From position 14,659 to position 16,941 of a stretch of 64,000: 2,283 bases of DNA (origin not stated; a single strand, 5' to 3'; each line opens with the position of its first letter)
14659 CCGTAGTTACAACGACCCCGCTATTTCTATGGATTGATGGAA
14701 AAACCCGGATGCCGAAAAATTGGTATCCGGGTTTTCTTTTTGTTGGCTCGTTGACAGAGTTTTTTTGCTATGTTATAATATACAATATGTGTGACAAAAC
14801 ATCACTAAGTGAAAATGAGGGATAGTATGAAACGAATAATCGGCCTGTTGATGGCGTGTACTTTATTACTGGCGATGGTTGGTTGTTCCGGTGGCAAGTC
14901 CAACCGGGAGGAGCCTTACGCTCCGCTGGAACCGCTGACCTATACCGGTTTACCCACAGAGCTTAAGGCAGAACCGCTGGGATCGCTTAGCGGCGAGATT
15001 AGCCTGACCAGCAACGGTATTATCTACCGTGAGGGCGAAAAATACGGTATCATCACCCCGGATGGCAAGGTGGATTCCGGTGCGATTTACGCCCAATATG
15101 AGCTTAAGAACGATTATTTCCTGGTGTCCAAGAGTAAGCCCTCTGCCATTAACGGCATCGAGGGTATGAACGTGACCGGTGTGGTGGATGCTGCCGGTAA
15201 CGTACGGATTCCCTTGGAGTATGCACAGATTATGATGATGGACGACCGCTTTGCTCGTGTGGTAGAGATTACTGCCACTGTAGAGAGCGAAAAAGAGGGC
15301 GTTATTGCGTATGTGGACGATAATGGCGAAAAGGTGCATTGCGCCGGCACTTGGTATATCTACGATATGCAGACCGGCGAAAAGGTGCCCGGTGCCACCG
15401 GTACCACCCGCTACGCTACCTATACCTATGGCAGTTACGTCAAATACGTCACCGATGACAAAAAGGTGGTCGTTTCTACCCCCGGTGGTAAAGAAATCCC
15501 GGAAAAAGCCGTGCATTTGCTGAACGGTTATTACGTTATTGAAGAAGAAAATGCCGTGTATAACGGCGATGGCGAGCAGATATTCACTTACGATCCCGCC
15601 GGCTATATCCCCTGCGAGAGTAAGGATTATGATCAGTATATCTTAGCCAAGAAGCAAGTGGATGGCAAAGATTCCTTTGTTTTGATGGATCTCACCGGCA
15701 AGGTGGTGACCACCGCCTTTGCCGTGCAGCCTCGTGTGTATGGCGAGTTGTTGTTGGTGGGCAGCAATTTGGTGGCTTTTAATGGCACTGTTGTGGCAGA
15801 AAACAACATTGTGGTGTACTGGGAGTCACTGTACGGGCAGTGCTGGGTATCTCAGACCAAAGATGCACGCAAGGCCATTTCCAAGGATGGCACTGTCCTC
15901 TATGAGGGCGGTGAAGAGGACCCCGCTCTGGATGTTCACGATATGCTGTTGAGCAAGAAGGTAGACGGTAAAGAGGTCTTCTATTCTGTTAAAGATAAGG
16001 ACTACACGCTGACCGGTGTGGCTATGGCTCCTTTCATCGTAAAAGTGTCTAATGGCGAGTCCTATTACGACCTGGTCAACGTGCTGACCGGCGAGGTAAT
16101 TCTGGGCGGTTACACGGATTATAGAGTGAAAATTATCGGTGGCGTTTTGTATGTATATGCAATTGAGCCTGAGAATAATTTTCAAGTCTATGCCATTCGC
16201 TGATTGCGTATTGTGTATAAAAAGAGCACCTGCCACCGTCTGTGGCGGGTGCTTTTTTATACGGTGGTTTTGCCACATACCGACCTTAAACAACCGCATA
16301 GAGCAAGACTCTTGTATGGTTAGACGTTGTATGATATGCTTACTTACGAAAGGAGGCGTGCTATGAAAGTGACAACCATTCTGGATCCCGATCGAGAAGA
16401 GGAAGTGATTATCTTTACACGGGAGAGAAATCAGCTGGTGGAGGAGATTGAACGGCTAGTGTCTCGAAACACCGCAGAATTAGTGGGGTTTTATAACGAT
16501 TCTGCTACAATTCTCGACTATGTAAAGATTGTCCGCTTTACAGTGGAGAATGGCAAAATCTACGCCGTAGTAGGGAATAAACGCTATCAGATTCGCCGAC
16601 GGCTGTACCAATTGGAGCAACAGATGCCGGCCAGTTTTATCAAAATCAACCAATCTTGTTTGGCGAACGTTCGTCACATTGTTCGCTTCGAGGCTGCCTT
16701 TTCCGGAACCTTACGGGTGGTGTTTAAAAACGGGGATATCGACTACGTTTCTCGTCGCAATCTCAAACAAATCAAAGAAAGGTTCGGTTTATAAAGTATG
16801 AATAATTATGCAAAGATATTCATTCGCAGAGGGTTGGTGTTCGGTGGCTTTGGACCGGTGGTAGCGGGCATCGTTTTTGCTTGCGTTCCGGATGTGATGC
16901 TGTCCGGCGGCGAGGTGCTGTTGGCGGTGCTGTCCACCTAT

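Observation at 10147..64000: ~54 kb paralog-built extracellular glycan locus dominated by binding modules, with no recognisable anchoring system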

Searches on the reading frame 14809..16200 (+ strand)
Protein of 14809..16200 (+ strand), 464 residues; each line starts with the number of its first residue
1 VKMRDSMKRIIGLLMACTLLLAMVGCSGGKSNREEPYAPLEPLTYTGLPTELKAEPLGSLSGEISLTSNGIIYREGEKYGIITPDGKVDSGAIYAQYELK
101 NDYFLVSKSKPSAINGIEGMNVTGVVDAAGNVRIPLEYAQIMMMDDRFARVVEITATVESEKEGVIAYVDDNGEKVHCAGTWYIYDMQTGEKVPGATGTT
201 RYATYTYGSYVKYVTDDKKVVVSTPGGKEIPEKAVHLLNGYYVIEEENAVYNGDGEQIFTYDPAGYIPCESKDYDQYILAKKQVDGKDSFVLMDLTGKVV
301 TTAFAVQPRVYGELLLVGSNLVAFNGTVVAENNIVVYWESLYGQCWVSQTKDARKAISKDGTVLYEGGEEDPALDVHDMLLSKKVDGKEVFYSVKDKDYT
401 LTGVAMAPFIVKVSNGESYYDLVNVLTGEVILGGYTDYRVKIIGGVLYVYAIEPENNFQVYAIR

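Call 3: search_protein_families(library=pfam, proteins=[window:14809-16200:+], max_evalue=0.01)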
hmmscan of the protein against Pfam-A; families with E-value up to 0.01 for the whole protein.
window:14809-16200:+ (464 aa): 0 families

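Call 11: search_protein_families(library=ncbifam, proteins=[window:14809-16200:+], max_evalue=0.01)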
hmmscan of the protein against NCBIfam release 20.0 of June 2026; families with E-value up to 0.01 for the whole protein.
window:14809-16200:+ (464 aa): 0 families

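Call 27: search_solved_structures(query=window:14809-16200:+, max_evalue=1)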
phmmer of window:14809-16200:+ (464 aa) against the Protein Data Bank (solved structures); distinct sequences matched with E-value up to 1: 1.
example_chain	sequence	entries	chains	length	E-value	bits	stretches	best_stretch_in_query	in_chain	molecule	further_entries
8dq6_A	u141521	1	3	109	0.79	11.6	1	258-327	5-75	MIF/D-DT-like protein-1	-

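Call 42: search_protein_families(library=pfam, proteins=[window:14809-16200:+], max_evalue=10)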
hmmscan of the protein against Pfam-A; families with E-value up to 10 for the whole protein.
window:14809-16200:+ (464 aa): 0 families

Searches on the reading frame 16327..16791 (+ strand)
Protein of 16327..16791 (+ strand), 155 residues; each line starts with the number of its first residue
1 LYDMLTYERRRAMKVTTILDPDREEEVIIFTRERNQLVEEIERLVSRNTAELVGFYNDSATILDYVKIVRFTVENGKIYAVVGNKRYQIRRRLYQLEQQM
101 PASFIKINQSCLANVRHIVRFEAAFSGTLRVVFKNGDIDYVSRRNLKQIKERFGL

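Call 3: search_protein_families(library=pfam, proteins=[window:16327-16791:+], max_evalue=0.01)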
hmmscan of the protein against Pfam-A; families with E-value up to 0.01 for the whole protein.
window:16327-16791:+ (155 aa): 1 family
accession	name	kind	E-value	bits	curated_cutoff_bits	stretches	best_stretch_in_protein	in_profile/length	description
PF04397.21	LytTR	-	1.4e-19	70.6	22.6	1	62-153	5-97/98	LytTr DNA-binding domain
